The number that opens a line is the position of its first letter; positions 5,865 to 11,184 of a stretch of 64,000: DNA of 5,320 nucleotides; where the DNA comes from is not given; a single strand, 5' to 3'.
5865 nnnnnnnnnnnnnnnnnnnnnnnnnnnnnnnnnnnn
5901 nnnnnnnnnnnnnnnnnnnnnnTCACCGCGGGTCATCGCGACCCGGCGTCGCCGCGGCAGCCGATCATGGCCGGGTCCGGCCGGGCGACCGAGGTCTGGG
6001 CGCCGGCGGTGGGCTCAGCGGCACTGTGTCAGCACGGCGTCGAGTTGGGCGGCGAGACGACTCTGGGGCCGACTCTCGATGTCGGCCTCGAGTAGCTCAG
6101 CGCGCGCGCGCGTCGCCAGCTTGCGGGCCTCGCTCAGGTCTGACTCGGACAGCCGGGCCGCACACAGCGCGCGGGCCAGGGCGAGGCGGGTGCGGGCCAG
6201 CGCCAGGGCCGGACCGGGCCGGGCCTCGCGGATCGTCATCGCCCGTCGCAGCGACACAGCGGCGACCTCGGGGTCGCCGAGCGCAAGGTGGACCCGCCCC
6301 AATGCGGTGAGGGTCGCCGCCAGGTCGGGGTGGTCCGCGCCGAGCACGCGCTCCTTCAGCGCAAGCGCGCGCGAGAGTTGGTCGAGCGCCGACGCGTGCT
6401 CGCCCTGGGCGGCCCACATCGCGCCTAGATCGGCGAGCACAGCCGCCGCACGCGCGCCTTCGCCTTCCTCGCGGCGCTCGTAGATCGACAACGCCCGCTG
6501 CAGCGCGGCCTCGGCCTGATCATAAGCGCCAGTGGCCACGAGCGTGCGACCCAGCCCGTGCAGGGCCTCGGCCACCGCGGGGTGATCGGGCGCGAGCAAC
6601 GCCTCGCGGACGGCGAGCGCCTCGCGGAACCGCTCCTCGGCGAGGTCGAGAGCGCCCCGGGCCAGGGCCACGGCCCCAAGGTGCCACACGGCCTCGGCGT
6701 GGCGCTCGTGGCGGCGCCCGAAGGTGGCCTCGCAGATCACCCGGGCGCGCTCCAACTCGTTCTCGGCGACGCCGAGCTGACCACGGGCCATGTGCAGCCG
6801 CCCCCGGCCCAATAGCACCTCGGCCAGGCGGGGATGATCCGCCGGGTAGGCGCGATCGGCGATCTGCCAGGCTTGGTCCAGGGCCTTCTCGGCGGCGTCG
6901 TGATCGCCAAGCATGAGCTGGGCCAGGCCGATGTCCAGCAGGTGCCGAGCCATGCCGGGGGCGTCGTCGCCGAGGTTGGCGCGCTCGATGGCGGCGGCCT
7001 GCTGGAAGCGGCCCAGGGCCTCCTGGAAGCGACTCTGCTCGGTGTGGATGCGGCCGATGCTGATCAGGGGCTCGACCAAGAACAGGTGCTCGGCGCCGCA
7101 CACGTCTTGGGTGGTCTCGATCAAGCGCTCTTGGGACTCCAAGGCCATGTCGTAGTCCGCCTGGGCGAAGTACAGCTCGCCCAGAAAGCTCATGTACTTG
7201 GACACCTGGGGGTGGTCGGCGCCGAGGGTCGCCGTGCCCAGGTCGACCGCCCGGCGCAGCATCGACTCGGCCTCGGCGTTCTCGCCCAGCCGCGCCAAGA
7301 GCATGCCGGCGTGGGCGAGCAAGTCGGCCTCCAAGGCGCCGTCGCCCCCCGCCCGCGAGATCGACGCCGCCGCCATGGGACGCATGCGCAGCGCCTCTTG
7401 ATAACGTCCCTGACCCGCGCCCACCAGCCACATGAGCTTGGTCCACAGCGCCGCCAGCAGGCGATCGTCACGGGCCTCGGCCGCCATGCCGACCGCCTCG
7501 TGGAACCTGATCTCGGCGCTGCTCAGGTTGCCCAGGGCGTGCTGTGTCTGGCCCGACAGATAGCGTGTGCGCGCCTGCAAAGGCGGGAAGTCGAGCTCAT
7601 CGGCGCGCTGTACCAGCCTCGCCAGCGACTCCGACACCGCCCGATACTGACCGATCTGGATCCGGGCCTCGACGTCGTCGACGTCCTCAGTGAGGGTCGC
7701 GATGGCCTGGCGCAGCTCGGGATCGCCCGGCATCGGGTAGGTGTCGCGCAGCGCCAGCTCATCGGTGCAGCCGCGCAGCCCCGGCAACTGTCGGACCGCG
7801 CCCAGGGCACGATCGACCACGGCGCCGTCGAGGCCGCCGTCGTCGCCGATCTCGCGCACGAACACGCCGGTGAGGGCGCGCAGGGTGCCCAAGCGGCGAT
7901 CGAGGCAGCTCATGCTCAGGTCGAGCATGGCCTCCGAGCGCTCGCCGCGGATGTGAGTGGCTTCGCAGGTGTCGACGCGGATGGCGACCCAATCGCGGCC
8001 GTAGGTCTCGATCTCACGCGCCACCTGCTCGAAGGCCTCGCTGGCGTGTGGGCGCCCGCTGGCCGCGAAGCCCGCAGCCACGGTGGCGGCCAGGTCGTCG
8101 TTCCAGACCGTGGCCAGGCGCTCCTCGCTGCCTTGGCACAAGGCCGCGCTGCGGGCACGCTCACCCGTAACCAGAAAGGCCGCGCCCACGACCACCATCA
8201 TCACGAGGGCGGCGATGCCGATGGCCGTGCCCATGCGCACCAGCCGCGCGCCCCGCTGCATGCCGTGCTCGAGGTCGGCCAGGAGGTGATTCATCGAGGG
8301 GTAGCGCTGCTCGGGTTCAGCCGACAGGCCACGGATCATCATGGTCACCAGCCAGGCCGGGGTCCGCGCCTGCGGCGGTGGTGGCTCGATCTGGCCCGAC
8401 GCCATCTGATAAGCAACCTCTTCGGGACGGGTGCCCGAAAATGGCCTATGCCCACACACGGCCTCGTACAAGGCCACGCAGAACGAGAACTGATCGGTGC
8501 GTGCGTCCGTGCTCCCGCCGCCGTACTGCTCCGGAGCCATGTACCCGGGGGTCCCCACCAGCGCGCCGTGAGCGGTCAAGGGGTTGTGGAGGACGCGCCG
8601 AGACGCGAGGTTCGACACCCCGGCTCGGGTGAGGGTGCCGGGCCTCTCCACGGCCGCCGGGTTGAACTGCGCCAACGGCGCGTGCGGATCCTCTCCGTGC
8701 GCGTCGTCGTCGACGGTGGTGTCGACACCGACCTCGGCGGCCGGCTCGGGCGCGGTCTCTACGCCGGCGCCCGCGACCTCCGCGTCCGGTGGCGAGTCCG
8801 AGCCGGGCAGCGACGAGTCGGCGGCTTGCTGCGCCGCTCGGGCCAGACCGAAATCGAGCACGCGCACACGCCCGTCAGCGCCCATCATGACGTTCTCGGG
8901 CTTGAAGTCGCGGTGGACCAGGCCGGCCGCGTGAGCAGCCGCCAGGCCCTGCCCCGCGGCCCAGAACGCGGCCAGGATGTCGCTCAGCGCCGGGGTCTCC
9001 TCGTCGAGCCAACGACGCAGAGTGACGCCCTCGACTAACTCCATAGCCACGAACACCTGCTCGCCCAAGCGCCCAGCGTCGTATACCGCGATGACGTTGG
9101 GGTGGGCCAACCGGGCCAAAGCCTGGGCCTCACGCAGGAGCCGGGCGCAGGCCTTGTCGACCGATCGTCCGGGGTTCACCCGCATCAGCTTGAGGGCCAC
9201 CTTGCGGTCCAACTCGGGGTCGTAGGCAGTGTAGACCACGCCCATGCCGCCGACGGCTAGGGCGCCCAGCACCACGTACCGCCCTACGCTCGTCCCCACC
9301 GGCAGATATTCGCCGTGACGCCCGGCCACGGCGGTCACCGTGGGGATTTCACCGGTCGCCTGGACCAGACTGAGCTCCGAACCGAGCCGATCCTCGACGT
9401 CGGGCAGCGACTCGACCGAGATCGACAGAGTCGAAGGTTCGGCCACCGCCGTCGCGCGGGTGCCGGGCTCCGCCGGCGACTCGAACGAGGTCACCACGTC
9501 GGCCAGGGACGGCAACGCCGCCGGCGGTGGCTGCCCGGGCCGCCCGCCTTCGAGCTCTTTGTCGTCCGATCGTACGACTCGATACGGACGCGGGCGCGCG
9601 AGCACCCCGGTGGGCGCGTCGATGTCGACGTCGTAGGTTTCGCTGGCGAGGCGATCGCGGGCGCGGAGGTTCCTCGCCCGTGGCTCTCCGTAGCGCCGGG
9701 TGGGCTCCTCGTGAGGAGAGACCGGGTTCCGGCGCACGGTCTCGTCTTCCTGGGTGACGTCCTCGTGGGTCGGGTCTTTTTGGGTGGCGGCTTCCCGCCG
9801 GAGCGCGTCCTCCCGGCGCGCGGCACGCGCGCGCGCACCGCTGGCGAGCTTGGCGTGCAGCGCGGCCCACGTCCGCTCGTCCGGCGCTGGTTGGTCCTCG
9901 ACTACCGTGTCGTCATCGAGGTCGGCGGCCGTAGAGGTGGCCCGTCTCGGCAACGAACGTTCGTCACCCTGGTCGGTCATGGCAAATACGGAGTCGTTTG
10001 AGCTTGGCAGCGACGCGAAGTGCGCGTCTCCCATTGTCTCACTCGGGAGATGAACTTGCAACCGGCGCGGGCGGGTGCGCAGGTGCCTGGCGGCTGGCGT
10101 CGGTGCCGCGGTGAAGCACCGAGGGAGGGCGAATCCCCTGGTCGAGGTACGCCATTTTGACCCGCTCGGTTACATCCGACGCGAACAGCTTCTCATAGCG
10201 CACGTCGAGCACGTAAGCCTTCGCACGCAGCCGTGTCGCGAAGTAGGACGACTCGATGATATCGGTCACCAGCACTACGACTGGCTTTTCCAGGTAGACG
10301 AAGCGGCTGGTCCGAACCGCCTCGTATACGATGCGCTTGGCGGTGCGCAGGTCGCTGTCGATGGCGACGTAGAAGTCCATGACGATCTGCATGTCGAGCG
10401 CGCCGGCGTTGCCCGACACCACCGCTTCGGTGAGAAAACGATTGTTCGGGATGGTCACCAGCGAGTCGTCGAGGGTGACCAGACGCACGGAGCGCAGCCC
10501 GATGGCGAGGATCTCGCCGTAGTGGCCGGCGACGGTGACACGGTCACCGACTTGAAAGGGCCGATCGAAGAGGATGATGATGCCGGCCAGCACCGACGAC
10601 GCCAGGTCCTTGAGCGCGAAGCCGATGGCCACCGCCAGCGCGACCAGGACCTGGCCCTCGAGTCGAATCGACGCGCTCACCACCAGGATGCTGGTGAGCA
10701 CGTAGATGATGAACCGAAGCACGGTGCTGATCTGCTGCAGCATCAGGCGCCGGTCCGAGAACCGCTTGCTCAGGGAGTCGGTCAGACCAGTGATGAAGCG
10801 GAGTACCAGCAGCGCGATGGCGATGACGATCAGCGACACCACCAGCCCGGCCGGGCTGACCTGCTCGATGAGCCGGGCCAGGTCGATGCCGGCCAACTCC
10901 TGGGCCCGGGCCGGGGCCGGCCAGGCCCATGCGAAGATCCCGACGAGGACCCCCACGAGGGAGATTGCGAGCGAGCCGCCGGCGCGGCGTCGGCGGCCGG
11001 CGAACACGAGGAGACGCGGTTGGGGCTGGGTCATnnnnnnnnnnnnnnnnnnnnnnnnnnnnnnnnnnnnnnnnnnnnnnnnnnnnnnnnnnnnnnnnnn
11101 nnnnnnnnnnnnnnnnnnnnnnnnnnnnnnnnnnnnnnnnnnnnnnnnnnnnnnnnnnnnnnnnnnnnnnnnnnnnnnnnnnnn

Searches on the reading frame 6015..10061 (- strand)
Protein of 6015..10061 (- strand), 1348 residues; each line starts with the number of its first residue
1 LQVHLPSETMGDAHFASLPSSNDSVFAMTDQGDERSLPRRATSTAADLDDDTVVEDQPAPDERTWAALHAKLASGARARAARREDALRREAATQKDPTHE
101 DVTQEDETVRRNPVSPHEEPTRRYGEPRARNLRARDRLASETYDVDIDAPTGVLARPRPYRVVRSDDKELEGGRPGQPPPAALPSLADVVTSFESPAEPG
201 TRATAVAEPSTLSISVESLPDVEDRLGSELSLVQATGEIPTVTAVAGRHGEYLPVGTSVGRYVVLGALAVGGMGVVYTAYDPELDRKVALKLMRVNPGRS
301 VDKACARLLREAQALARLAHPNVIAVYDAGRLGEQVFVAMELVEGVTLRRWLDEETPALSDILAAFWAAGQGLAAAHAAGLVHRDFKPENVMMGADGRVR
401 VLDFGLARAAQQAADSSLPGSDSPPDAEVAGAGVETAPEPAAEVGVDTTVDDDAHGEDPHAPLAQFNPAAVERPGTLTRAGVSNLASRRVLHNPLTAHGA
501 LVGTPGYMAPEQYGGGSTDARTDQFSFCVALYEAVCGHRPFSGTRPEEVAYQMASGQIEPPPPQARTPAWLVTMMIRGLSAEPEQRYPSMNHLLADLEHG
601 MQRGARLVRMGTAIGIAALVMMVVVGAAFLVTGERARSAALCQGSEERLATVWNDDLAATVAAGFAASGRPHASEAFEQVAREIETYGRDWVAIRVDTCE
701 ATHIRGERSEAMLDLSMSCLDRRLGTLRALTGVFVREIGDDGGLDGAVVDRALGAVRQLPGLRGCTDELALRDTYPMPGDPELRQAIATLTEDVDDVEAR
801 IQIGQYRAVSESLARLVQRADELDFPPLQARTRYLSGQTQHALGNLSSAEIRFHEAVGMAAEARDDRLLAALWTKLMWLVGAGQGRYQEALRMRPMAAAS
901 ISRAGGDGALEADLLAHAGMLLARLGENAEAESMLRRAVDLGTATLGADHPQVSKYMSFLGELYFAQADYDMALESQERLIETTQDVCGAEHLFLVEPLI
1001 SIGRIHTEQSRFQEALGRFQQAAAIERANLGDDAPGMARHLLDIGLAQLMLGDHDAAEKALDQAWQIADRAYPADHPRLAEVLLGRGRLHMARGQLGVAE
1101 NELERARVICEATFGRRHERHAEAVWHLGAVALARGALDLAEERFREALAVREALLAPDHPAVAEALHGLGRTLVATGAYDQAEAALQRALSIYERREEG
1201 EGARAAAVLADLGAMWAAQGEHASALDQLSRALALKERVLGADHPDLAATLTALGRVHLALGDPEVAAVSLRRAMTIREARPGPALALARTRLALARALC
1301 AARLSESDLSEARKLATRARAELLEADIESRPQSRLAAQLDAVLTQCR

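Call 57: search_protein_families(library=pfam, proteins=[window:6015-10061:-], max_evalue=0.0001)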
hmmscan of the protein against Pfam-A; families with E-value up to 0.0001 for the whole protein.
window:6015-10061:- (1348 aa): 11 families
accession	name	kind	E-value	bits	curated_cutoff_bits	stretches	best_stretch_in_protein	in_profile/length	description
PF13424.12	TPR_12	-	2.9e-56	188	30.1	6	1125-1195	5-76/77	Tetratricopeptide repeat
PF13374.12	TPR_10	-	5e-37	125.3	27.5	2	1206-1246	2-42/42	Tetratricopeptide repeat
PF00069.31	Pkinase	-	2.9e-35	122.4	31.7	2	264-414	3-152/263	Protein kinase domain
PF24885.1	TPR_NPHP3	-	1.1e-29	103.9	100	3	1170-1288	105-223/239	Nephrocystin-3 TPR domain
PF07714.23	PK_Tyr_Ser-Thr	-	2e-26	93.3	23.1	2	268-414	7-156/258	Protein tyrosine and serine/threonine kinase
PF07719.23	TPR_2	-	6.4e-17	60.7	27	0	1164-1195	1-32/34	Tetratricopeptide repeat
PF13181.12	TPR_8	-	3e-14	52.3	25.7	0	1164-1195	1-32/34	Tetratricopeptide repeat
PF17874.7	TPR_MalT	-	1.1e-13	51.6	45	2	1043-1194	45-191/336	MalT-like TPR region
PF00515.34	TPR_1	-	6.4e-12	45.2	27.8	0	1164-1194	1-31/34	Tetratricopeptide repeat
PF13176.12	TPR_7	-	1.2e-09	37.9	27.9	0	1166-1199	1-34/36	Tetratricopeptide repeat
PF01636.29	APH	-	8.9e-06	26.1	23.2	1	351-410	138-200/239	Phosphotransferase enzyme family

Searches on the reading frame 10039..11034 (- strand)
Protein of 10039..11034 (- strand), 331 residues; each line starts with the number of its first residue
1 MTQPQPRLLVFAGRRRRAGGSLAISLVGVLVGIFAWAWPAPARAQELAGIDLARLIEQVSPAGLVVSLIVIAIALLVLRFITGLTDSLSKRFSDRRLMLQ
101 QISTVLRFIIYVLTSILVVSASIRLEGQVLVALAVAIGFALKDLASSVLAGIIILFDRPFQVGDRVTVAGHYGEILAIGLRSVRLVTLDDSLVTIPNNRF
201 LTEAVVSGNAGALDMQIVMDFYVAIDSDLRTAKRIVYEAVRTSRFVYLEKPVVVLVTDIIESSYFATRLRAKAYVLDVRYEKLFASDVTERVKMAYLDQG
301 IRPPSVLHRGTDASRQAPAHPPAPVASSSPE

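Call 57: search_protein_families(library=pfam, proteins=[window:10039-11034:-], max_evalue=0.0001)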
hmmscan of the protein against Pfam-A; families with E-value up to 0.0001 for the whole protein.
window:10039-11034:- (331 aa): 1 family
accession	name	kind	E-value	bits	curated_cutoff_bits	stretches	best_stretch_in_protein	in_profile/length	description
PF00924.24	MS_channel_2nd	-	1.3e-19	70.5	20.2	1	143-205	1-63/68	Mechanosensitive ion channel, beta-domain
